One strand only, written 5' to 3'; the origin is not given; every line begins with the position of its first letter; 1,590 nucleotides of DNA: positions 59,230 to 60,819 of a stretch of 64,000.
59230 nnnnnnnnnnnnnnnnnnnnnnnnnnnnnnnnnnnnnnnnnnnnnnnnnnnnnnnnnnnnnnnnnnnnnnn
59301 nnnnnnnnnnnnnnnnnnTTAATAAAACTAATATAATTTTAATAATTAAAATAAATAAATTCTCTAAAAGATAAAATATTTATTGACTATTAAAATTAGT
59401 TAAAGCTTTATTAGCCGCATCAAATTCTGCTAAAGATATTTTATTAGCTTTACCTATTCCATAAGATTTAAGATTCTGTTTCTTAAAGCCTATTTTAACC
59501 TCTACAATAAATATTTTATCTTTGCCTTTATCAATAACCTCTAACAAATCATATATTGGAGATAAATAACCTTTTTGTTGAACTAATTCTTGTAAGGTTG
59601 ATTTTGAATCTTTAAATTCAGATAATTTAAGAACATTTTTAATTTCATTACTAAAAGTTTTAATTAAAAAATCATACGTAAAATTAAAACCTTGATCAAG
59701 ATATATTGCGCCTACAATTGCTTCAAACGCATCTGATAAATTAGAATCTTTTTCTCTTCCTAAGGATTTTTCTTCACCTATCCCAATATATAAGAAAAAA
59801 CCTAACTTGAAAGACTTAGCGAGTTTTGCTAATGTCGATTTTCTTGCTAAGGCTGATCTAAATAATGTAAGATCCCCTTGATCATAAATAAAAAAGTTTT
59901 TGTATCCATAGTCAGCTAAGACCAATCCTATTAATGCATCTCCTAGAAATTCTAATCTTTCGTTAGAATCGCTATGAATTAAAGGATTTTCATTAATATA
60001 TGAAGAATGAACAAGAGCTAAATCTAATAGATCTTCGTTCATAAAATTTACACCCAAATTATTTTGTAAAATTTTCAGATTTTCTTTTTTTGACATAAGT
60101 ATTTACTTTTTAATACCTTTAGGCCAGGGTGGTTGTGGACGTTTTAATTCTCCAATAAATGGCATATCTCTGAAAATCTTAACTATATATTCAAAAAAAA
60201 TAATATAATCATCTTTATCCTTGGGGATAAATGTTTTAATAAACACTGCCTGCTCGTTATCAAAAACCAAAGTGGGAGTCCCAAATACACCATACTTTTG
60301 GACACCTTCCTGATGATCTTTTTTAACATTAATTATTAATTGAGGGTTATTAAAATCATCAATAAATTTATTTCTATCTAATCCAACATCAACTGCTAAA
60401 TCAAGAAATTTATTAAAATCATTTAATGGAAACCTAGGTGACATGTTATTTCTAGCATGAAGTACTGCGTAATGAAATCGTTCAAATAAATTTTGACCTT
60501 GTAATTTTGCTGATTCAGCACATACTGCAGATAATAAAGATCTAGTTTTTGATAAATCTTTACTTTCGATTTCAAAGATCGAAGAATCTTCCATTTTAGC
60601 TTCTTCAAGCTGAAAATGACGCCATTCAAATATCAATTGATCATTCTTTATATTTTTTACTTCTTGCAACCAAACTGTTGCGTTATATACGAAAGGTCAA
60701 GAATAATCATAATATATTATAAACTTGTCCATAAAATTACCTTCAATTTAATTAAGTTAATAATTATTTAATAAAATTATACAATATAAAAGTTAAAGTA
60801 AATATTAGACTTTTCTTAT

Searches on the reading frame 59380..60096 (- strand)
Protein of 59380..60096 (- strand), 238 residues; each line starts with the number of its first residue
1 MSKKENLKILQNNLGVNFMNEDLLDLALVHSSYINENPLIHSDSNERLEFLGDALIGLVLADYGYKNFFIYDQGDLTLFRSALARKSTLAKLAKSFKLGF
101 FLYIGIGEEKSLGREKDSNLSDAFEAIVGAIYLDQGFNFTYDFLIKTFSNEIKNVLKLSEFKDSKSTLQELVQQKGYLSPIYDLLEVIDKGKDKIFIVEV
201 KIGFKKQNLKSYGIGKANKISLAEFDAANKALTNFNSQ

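Call 37: search_protein_families(library=pfam, max_evalue=0.000001, proteins=[window:59380-60096:-])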
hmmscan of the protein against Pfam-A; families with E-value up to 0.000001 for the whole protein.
window:59380-60096:- (238 aa): 3 families
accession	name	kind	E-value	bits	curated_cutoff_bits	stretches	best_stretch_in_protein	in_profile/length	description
PF14622.11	Ribonucleas_3_3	-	1.7e-31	109.5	35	1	20-149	1-125/128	Ribonuclease-III-like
PF00636.31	Ribonuclease_3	-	3.7e-20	73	27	1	46-136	1-102/102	Ribonuclease III domain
PF00035.32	dsrm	-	5.2e-07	30.6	23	1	165-233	2-64/66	Double-stranded RNA binding motif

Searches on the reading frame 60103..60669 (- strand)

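Call 37: search_protein_families(library=pfam, max_evalue=0.000001, proteins=[window:60103-60669:-])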
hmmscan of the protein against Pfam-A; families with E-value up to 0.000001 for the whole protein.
window:60103-60669:- (188 aa): 1 family
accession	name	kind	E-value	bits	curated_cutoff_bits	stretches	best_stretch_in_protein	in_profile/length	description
PF01323.26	DSBA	-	1.5e-09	38.4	25.6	1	11-142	29-177/191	DSBA-like thioredoxin domain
